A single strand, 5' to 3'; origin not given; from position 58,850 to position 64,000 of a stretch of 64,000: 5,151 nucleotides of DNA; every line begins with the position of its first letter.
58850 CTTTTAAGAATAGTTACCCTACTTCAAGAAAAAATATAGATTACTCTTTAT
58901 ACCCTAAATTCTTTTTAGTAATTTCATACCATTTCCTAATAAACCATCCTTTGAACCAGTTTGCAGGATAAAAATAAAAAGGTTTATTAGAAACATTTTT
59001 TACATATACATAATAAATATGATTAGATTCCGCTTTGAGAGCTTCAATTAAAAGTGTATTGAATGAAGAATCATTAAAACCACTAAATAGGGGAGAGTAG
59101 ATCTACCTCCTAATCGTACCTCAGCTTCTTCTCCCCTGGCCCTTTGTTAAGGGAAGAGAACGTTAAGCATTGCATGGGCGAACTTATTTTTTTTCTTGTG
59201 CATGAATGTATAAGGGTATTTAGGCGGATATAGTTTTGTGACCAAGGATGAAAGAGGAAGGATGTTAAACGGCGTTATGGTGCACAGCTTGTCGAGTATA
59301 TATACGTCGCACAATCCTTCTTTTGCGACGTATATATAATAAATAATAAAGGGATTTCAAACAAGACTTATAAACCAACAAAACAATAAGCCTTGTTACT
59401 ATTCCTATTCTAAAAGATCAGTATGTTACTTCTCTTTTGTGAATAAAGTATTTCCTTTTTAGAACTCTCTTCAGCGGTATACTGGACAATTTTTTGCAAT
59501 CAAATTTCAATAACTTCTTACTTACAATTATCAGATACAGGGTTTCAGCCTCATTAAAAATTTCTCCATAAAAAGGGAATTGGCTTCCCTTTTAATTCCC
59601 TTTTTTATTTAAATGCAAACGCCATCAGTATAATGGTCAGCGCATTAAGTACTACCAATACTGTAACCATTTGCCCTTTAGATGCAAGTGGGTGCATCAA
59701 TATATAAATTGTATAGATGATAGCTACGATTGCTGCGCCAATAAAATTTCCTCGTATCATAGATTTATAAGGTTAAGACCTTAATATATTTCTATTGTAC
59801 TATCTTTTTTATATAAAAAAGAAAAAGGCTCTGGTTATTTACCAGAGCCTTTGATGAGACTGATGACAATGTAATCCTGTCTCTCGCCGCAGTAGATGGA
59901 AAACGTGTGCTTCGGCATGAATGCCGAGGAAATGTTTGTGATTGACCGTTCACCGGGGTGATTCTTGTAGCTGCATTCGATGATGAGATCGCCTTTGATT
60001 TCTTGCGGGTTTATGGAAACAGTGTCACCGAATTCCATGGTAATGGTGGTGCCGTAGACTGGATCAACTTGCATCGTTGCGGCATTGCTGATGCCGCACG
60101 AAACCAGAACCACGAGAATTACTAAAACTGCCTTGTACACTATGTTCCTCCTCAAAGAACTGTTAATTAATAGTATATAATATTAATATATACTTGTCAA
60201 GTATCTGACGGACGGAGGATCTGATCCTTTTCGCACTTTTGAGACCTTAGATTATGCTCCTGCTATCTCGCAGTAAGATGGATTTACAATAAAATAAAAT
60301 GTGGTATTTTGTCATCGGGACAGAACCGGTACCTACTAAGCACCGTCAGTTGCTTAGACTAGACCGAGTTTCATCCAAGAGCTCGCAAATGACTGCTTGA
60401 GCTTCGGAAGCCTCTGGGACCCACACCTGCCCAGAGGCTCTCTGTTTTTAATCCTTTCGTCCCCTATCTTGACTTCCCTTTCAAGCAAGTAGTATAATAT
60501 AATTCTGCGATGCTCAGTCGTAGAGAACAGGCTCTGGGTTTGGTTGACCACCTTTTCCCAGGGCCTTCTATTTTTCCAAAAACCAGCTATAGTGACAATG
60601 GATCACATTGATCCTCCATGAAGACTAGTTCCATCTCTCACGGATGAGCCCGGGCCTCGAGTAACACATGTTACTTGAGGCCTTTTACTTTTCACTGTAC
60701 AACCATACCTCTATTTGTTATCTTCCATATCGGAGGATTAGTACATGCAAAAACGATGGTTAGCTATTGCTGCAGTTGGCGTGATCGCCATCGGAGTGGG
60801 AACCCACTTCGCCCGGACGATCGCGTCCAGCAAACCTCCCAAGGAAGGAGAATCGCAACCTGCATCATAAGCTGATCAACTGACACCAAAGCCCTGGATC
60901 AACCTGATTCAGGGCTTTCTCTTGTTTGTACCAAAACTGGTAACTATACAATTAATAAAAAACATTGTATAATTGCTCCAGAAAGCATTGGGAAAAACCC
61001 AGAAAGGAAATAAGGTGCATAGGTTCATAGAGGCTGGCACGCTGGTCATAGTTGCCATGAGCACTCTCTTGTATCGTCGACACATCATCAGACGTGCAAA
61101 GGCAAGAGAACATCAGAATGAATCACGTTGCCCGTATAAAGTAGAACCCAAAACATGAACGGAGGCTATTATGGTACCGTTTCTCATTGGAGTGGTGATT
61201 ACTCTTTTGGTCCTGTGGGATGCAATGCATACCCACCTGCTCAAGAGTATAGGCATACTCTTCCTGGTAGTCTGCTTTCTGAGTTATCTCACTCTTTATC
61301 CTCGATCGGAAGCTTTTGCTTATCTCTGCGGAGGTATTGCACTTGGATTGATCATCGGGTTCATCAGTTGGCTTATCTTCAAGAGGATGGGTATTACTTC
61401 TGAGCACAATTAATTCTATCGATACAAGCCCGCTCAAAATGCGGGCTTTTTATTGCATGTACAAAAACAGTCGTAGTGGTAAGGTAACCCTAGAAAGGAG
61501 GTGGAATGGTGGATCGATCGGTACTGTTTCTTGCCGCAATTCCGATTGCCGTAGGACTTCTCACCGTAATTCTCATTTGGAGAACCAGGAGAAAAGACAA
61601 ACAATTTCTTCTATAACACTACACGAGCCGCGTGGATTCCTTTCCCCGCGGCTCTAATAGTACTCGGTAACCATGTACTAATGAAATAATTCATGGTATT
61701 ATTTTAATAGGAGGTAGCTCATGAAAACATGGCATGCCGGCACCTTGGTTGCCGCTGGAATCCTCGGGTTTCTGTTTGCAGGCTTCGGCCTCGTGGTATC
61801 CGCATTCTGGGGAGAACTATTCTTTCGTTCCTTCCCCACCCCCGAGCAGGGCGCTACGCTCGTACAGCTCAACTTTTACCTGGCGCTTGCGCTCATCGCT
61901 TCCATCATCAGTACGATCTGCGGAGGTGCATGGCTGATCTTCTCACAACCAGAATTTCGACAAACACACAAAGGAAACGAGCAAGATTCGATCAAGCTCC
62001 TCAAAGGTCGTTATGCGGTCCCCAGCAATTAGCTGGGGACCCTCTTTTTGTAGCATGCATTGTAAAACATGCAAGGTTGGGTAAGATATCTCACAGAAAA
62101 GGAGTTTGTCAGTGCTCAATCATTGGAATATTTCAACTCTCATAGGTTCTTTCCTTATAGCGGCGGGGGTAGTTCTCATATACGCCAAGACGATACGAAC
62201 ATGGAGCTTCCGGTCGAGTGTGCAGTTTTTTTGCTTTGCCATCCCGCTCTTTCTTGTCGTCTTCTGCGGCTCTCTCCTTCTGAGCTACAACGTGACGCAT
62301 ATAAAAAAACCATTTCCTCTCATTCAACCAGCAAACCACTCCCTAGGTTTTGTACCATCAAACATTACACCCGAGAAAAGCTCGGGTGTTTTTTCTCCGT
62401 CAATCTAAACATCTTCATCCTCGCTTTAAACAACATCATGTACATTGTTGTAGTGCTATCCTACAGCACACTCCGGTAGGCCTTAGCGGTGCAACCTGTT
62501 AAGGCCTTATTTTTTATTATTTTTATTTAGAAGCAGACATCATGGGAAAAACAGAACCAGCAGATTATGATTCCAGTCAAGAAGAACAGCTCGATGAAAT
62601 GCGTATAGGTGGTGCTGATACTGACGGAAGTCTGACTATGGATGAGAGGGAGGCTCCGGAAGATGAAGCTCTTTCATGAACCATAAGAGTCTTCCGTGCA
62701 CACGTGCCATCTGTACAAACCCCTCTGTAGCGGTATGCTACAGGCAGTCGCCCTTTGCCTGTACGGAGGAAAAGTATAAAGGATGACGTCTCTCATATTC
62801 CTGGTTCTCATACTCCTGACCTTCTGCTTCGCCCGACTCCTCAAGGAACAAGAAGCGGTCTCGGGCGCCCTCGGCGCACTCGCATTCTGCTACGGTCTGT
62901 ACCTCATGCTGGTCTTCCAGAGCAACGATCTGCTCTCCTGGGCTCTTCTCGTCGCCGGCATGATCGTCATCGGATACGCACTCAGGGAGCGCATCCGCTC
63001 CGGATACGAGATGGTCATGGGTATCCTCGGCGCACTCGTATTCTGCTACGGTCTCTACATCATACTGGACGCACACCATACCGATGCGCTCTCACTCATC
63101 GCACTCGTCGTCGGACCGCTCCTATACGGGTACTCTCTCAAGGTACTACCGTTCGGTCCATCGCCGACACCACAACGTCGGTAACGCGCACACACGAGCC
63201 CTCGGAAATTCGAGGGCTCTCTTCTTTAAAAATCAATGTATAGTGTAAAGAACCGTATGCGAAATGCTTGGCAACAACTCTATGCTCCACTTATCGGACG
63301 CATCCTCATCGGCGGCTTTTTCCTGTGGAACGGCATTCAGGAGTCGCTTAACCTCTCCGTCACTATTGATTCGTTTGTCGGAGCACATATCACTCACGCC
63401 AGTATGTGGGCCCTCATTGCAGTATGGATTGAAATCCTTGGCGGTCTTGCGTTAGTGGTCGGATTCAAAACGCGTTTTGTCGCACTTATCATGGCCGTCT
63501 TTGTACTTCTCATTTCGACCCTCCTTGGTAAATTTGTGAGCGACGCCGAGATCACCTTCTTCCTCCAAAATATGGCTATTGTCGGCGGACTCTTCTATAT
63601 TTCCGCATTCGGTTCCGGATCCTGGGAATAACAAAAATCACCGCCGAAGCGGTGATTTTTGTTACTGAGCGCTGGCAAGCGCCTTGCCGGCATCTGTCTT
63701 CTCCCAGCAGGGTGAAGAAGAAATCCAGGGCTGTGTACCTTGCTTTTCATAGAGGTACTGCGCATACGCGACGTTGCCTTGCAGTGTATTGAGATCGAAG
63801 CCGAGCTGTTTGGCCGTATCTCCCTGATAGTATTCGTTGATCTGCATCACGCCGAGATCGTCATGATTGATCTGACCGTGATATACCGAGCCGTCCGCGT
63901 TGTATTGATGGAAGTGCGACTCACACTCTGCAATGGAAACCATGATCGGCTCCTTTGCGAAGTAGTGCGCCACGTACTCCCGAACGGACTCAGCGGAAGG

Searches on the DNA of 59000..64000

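Call 28: search_rna_families(source=window, start=59000, end=64000, threshold=evalue, max_evalue=1)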
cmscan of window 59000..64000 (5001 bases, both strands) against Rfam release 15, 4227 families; matches with E-value up to 1: 5.
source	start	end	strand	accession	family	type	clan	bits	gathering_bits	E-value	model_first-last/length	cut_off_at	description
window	61363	61454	+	RF00513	Trp_leader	Cis-reg; leader;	-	35.9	41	9.9e-05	1-100/100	no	Tryptophan operon leader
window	63567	63691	-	RF01770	rimP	Cis-reg; leader;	-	31.8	47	0.024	1-102/102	no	Gammaprotebacteria rimP leader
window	63634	63716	-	RF02144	rsmX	Gene;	CL00106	22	56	0.54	1-114/114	no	rsmX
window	63633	63721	-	RF01400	istR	Gene; antitoxin;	-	21.9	45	0.34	1-130/130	no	istR Hfq binding RNA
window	61949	62051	+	RF02353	BjrC68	Gene; sRNA;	-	16.9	39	0.8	1-82/82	no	Bradyrhizobiaceae sRNA BjrC68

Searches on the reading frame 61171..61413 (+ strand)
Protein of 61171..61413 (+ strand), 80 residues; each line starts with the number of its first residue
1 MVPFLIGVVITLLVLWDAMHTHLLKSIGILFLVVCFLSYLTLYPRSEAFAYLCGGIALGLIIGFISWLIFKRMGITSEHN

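Call 6: search_protein_families(library=pfam, max_evalue=1, proteins=[window:61171-61413:+])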
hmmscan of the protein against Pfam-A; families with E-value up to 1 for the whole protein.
window:61171-61413:+ (80 aa): 5 families
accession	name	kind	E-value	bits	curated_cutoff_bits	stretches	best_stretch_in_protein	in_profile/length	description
PF06011.17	TRP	-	0.032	13.5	28.5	1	16-76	195-255/426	Transient receptor potential (TRP) ion channel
PF13774.12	Longin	-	0.17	12.2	26.2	1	16-52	20-52/84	Regulated-SNARE-like domain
PF05545.16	FixQ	-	0.25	11.8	29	1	22-40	8-26/49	Cbb3-type cytochrome oxidase component FixQ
PF09843.14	DUF2070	-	0.42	9.3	30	1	4-72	108-178/561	Predicted membrane protein (DUF2070)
PF20522.3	DUF6737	-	0.43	11.2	27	0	59-77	19-37/57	Domain of unknown function (DUF6737)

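Call 35: search_protein_families(library=phrogs, max_evalue=0.1, proteins=[window:61171-61413:+])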
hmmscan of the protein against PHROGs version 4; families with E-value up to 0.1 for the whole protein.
window:61171-61413:+ (80 aa): 0 families

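Call 36: search_protein_families(library=padloc, max_evalue=0.1, proteins=[window:61171-61413:+])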
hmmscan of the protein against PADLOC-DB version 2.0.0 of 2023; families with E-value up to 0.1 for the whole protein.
window:61171-61413:+ (80 aa): 0 families

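Call 37: search_protein_families(library=ncbifam, max_evalue=0.1, proteins=[window:61171-61413:+])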
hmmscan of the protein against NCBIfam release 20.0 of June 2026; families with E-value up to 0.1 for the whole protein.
window:61171-61413:+ (80 aa): 0 families

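Call 72: search_protein_families(library=pfam, max_evalue=0.1, proteins=[L002:4406-4876:-])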
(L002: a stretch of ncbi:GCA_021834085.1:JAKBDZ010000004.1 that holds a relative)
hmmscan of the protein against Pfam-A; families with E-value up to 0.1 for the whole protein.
L002:4406-4876:- (156 aa): 1 family
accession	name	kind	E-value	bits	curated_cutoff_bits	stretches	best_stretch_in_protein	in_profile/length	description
PF01464.25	SLT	-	0.017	15.1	21.3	1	55-111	8-56/117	Transglycosylase SLT domain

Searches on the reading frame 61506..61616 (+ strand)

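Call 6: search_protein_families(library=pfam, max_evalue=1, proteins=[window:61506-61616:+])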
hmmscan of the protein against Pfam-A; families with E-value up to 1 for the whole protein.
window:61506-61616:+ (36 aa): 1 family
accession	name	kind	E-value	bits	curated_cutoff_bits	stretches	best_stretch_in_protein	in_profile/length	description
PF25258.1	DUF7859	-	0.053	13.9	27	1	1-24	1-24/49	Family of unknown function (DUF7859)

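Call 35: search_protein_families(library=phrogs, max_evalue=0.1, proteins=[window:61506-61616:+])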
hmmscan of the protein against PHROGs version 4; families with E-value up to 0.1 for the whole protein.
window:61506-61616:+ (36 aa): 1 family
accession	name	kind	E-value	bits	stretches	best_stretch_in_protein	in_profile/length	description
phrog_37691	-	unknown function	0.049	14.7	1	6-32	3-29/127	-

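Call 36: search_protein_families(library=padloc, max_evalue=0.1, proteins=[window:61506-61616:+])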
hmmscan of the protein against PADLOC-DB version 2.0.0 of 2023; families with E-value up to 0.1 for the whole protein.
window:61506-61616:+ (36 aa): 0 families

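Call 37: search_protein_families(library=ncbifam, max_evalue=0.1, proteins=[window:61506-61616:+])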
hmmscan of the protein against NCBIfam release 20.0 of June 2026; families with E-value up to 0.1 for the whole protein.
window:61506-61616:+ (36 aa): 3 families
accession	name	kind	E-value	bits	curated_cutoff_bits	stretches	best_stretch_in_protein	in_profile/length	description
NF033507.3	Loki-CTERM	subfamily_domain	0.051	13.9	19.9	1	9-30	9-27/27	Loki-CTERM sorting domain-containing protein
NF004320.0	PRK05715.1-2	equivalog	0.062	13.4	57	1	6-30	64-88/99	NADH-quinone oxidoreductase subunit NuoK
NF050118.1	aa3_CtaJ_Mycob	equivalog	0.085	13.2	43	1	6-31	6-31/80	aa3-type cytochrome oxidase subunit CtaJ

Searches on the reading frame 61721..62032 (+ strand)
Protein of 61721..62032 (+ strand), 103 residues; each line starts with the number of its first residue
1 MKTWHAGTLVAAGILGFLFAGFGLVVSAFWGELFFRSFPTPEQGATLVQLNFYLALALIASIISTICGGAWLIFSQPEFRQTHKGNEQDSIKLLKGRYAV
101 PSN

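Call 6: search_protein_families(library=pfam, max_evalue=1, proteins=[window:61721-62032:+])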
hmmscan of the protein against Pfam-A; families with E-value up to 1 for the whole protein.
window:61721-62032:+ (103 aa): 1 family
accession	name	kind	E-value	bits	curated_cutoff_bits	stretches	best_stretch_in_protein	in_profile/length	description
PF18300.7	DUF5604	-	0.27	11.7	25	1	2-14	19-31/58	Domain of unknown function (DUF5604)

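Call 15: list_cluster_members(proteins=[P0001, window:61721-62029:+, window:61171-61410:+, window:62112-62405:+, window:63236-63628:+])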
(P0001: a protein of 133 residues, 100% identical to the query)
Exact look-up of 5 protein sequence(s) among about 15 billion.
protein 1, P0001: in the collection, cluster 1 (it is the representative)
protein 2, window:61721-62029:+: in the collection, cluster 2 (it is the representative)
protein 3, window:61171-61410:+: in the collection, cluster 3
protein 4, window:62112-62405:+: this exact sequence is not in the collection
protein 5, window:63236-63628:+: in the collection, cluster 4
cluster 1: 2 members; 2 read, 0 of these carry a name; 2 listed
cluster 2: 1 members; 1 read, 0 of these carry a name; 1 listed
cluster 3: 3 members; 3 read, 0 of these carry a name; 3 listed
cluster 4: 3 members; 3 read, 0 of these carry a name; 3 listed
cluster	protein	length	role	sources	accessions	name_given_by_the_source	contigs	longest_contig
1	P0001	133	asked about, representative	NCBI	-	-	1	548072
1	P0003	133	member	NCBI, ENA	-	-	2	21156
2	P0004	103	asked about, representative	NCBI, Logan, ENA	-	-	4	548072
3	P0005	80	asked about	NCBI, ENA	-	-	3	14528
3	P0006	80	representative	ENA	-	-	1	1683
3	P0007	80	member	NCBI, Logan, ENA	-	-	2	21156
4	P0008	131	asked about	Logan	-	-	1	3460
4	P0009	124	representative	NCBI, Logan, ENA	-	-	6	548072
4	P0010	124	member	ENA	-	-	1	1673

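Call 35: search_protein_families(library=phrogs, max_evalue=0.1, proteins=[window:61721-62032:+])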
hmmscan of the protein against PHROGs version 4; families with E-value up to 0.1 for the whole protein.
window:61721-62032:+ (103 aa): 1 family
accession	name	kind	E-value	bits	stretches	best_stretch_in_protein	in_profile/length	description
phrog_944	-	moron, auxiliary metabolic gene and host takeover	0.037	14.7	1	9-84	126-190/235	membrane protein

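Call 36: search_protein_families(library=padloc, max_evalue=0.1, proteins=[window:61721-62032:+])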
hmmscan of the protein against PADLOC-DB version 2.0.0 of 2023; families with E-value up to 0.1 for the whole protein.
window:61721-62032:+ (103 aa): 0 families

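Call 37: search_protein_families(library=ncbifam, max_evalue=0.1, proteins=[window:61721-62032:+])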
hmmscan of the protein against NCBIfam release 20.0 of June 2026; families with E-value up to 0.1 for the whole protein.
window:61721-62032:+ (103 aa): 1 family
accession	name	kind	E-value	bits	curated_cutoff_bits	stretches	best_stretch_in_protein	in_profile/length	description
NF033861.1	sm_mem_Ecr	equivalog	0.072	12.9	33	0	57-76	7-26/46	Ecr family regulatory small membrane protein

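Call 72: search_protein_families(library=pfam, max_evalue=0.1, proteins=[L002:4406-4876:-])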
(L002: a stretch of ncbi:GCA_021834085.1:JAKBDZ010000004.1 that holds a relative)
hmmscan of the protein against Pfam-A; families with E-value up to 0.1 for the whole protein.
L002:4406-4876:- (156 aa): 1 family
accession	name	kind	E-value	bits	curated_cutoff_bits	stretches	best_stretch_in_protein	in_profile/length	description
PF01464.25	SLT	-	0.017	15.1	21.3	1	55-111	8-56/117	Transglycosylase SLT domain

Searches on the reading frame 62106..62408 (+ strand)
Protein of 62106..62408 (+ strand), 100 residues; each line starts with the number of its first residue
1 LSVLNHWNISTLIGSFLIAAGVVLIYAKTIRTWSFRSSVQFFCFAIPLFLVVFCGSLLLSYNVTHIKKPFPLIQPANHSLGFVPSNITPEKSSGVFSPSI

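Call 6: search_protein_families(library=pfam, max_evalue=1, proteins=[window:62106-62408:+])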
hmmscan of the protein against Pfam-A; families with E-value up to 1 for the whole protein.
window:62106-62408:+ (100 aa): 5 families
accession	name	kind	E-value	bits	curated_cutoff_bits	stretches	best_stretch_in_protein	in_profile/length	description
PF01226.23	Form_Nir_trans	-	0.0029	17.4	34.6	1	9-63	23-80/240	Formate/nitrite transporter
PF22570.1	LiaF-TM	-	0.0078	17.5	27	1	12-66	1-50/98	LiaF transmembrane domain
PF17353.8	DUF5381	-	0.027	14.7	26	1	4-63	8-64/170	Family of unknown function (DUF5381)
PF18917.5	LiaI-LiaF-like_TM1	-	0.081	13.5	27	1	12-58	2-42/42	LiaI-LiaF-like transmembrane region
PF09925.14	DUF2157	-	0.11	12.6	32.4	1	11-59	39-84/146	Predicted membrane protein (DUF2157)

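Call 35: search_protein_families(library=phrogs, max_evalue=0.1, proteins=[window:62112-62408:+])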
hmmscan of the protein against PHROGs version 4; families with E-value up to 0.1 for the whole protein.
window:62112-62408:+ (98 aa): 1 family
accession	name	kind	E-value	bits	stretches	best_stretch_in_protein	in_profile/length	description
phrog_13000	-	unknown function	0.023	16.2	1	16-64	9-63/79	-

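Call 36: search_protein_families(library=padloc, max_evalue=0.1, proteins=[window:62112-62408:+])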
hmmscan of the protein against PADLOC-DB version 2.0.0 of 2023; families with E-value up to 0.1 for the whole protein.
window:62112-62408:+ (98 aa): 0 families

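Call 37: search_protein_families(library=ncbifam, max_evalue=0.1, proteins=[window:62112-62408:+])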
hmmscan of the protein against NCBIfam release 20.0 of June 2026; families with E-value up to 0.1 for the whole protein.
window:62112-62408:+ (98 aa): 1 family
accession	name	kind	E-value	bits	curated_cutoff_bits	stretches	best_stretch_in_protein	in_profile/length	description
TIGR00790.1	fnt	subfamily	0.00026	20.7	232.3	1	7-61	11-69/239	formate/nitrite family transporter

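Call 72: search_protein_families(library=pfam, max_evalue=0.1, proteins=[L002:4406-4876:-])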
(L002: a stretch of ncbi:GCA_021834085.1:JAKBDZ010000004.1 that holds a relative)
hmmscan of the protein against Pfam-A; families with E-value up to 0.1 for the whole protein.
L002:4406-4876:- (156 aa): 1 family
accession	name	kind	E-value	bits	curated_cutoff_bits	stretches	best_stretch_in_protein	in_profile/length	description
PF01464.25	SLT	-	0.017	15.1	21.3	1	55-111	8-56/117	Transglycosylase SLT domain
